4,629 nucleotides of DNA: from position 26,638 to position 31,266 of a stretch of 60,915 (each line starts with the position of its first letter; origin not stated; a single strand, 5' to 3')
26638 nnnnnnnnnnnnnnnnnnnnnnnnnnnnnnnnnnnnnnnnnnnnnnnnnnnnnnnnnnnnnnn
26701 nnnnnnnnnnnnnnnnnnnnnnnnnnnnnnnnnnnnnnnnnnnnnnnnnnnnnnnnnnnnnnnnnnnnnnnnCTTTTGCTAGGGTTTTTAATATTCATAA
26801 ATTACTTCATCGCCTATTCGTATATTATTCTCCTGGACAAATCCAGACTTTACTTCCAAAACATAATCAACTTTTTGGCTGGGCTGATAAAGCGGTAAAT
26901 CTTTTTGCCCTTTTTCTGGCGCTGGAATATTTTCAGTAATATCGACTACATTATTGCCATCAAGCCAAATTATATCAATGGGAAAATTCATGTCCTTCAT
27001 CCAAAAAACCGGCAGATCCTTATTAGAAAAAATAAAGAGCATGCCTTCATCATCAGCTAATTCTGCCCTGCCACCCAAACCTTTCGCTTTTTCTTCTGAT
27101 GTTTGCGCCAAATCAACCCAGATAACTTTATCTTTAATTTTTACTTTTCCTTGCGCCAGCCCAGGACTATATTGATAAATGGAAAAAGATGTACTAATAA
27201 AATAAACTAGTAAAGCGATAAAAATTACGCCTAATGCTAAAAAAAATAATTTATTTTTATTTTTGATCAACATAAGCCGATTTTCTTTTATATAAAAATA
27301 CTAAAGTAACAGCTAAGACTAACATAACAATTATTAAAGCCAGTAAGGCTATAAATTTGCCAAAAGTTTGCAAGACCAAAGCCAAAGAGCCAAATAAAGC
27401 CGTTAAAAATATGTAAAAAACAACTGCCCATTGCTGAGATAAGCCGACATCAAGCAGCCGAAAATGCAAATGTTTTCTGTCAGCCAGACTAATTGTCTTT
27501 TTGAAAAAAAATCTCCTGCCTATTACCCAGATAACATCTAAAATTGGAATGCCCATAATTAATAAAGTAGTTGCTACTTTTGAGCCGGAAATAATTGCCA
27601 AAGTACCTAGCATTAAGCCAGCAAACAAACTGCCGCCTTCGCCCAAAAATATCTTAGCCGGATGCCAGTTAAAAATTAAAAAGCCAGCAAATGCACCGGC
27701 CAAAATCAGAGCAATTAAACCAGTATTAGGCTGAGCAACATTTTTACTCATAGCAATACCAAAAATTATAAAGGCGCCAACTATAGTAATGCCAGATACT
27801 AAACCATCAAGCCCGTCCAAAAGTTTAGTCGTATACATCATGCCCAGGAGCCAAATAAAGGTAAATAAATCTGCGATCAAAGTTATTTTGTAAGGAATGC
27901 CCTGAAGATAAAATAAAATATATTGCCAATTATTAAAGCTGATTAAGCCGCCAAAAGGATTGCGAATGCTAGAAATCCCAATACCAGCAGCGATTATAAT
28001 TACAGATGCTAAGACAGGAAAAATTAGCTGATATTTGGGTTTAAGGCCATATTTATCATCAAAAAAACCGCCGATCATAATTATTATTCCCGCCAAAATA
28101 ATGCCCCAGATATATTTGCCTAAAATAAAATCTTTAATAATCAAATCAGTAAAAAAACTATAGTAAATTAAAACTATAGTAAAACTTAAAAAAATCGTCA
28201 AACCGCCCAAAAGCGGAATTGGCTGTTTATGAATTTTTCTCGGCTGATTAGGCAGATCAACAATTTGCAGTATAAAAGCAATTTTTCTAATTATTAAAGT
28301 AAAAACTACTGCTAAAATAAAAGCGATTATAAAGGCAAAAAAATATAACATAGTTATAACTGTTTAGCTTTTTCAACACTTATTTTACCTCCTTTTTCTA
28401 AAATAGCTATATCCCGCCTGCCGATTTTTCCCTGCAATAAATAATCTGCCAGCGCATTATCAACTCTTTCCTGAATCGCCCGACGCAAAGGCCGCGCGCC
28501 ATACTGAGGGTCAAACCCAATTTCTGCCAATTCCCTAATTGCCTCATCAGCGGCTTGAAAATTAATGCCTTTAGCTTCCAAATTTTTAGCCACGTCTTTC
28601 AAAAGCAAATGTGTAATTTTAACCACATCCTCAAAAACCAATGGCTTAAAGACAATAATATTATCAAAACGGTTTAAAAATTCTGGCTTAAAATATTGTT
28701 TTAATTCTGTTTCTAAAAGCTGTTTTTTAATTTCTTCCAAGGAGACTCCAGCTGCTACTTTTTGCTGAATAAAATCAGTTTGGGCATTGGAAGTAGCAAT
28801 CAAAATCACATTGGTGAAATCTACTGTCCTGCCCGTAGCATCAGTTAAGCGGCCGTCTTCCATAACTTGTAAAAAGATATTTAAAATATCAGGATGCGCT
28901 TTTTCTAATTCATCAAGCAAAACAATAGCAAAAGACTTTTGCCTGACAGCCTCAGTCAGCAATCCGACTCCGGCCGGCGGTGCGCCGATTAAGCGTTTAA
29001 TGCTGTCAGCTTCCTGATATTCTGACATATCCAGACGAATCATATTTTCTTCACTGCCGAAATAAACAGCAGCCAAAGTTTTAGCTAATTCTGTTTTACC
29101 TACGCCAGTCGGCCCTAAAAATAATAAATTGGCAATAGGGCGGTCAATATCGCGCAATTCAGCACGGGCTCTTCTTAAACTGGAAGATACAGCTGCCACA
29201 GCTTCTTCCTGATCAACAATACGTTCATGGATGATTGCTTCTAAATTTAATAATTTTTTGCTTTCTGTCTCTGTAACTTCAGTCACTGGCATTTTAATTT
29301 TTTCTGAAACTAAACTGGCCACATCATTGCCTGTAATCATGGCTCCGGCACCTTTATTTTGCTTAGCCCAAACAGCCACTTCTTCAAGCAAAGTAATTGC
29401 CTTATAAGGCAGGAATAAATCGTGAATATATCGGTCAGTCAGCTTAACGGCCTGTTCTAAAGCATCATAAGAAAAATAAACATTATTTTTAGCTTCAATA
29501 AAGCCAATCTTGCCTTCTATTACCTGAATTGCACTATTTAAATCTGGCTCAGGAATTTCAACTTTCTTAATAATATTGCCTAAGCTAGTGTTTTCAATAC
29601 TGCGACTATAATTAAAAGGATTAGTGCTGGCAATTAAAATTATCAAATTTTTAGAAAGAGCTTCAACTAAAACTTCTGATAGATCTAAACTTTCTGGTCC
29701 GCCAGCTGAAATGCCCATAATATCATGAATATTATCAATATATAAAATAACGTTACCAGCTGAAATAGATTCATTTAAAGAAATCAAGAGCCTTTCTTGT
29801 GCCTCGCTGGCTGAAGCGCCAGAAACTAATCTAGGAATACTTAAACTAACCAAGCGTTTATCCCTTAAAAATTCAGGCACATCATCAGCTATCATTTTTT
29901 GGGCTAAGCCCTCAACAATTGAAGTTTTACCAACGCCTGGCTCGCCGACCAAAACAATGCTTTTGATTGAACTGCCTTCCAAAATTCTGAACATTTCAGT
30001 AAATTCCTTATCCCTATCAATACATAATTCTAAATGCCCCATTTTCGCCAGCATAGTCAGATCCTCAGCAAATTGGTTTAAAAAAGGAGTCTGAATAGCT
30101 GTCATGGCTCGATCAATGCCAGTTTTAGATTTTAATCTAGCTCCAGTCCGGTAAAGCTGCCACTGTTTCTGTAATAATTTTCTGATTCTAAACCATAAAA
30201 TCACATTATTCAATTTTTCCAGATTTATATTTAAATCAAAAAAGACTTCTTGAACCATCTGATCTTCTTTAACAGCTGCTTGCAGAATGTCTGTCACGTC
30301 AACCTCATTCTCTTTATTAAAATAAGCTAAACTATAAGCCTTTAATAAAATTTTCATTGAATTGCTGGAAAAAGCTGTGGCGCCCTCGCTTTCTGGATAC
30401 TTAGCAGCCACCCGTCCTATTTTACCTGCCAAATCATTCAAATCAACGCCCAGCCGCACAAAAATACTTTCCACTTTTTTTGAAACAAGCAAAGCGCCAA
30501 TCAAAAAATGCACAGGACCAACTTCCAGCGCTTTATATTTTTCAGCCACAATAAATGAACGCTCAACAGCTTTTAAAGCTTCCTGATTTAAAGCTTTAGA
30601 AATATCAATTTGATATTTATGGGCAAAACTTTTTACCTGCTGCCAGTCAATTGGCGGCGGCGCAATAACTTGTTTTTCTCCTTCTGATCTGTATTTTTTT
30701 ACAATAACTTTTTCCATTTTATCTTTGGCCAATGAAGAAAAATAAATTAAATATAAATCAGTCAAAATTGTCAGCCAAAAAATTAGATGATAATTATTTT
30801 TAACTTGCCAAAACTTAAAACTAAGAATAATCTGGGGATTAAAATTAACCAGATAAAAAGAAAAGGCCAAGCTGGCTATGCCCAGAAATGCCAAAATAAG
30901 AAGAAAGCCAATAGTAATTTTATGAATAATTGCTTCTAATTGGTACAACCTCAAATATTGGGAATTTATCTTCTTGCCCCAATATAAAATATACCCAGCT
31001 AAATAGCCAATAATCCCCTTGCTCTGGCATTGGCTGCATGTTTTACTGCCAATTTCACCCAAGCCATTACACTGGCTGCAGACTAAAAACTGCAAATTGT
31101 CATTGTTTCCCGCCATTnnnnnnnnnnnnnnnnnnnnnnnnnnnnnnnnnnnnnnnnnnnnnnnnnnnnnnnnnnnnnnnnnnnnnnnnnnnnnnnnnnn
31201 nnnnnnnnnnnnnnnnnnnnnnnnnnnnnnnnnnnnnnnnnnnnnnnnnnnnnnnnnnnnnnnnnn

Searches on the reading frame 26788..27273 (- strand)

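Call 52: search_protein_families(library=pfam, proteins=[window:26788-27273:-], max_evalue=0.001)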
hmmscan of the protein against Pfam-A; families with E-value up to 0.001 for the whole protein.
window:26788-27273:- (161 aa): 1 family
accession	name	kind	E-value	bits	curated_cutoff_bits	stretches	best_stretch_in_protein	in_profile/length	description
PF02643.20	DUF192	-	1.1e-27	96.4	27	1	52-157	2-94/96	Uncharacterized ACR, COG1430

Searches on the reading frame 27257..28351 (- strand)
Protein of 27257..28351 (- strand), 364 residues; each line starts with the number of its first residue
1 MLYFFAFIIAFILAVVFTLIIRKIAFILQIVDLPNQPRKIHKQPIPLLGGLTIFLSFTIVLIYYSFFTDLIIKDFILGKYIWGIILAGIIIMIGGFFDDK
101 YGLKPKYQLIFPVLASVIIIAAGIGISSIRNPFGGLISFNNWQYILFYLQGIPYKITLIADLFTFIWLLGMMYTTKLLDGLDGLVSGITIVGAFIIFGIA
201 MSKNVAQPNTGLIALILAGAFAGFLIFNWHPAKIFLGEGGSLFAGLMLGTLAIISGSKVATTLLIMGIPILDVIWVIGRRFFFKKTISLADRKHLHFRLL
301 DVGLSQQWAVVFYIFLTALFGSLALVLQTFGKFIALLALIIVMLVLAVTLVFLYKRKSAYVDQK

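Call 52: search_protein_families(library=pfam, proteins=[window:27257-28351:-], max_evalue=0.001)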
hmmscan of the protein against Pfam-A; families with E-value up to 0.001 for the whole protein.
window:27257-28351:- (364 aa): 1 family
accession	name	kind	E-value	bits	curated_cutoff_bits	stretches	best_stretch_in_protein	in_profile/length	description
PF00953.26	Glycos_transf_4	-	7.7e-29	101.2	27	1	82-255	2-159/160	Glycosyl transferase family 4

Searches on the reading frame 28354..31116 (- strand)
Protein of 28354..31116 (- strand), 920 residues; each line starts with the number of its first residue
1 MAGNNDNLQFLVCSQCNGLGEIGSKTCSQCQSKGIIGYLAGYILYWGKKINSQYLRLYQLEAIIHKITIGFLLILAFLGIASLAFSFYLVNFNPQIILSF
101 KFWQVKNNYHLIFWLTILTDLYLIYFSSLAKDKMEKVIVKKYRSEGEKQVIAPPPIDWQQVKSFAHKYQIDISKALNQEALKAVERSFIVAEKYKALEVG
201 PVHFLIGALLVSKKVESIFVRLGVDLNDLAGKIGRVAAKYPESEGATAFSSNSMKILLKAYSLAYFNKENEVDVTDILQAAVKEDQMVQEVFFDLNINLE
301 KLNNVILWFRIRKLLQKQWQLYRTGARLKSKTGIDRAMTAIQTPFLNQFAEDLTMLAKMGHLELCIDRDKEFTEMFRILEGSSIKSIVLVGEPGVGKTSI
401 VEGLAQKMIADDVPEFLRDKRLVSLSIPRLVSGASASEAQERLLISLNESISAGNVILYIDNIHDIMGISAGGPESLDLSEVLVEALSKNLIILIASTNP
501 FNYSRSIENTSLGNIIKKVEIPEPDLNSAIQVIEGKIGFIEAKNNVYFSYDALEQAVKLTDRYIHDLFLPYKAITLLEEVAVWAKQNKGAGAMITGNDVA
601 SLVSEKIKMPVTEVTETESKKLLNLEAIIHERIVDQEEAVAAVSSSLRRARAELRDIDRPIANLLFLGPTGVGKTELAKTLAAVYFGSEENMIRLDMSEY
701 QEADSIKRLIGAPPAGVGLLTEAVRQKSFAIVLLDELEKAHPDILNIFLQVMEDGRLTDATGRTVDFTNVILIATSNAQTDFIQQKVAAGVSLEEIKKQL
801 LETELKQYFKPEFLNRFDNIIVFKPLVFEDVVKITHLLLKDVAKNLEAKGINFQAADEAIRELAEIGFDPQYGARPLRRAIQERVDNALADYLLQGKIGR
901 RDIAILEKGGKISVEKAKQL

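Call 52: search_protein_families(library=pfam, proteins=[window:28354-31116:-], max_evalue=0.001)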
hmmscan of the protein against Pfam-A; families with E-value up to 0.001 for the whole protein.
window:28354-31116:- (920 aa): 26 families (the best 25 are shown)
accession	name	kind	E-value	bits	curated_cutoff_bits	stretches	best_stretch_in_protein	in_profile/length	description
PF07724.20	AAA_2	-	7.2e-56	189.2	27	1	659-820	1-166/166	AAA domain (Cdc48 subfamily)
PF00004.35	AAA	-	4.7e-22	79.3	21.2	2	387-500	1-110/131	ATPase family associated with various cellular activities (AAA)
PF10431.15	ClpB_D2-small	-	9.1e-21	74.1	21.9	1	829-899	4-74/81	C-terminal, D2-small domain, of ClpB protein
PF07728.20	AAA_5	-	1.9e-17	64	22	1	663-780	1-125/139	AAA domain (dynein-related subfamily)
PF17871.7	AAA_lid_9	-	8.5e-10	38.9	22.8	1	527-588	3-64/104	AAA lid domain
PF20720.3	nSTAND3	-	1.9e-08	34.6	27.2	0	371-413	6-46/155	Novel STAND NTPase 3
PF13191.12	AAA_16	-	3.2e-08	34.7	32.6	1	368-488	5-121/167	AAA ATPase domain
PF06414.18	Zeta_toxin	-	9.4e-07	28.9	22.3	0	658-702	14-56/199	Zeta toxin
PF13401.12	AAA_22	-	1.3e-06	29.2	27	0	385-466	6-96/130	AAA domain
PF00158.32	Sigma54_activat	-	1.3e-06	28.7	20.2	1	644-780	5-145/168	Sigma-54 interaction domain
PF01695.23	IstB_IS21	-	1.5e-06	28.4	24.1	0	622-683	52-114/238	IstB-like ATP binding protein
PF13173.12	AAA_14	-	1.6e-06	28.5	27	0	664-740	5-74/129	AAA domain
PF13238.12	AAA_18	-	9.5e-06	26.5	29.4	0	387-457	1-76/128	AAA domain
PF12775.13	AAA_7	-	1.7e-05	24.9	25.8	0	663-710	35-82/181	P-loop containing dynein motor region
PF13521.12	AAA_28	-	2.6e-05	24.9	27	0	387-419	2-34/164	AAA domain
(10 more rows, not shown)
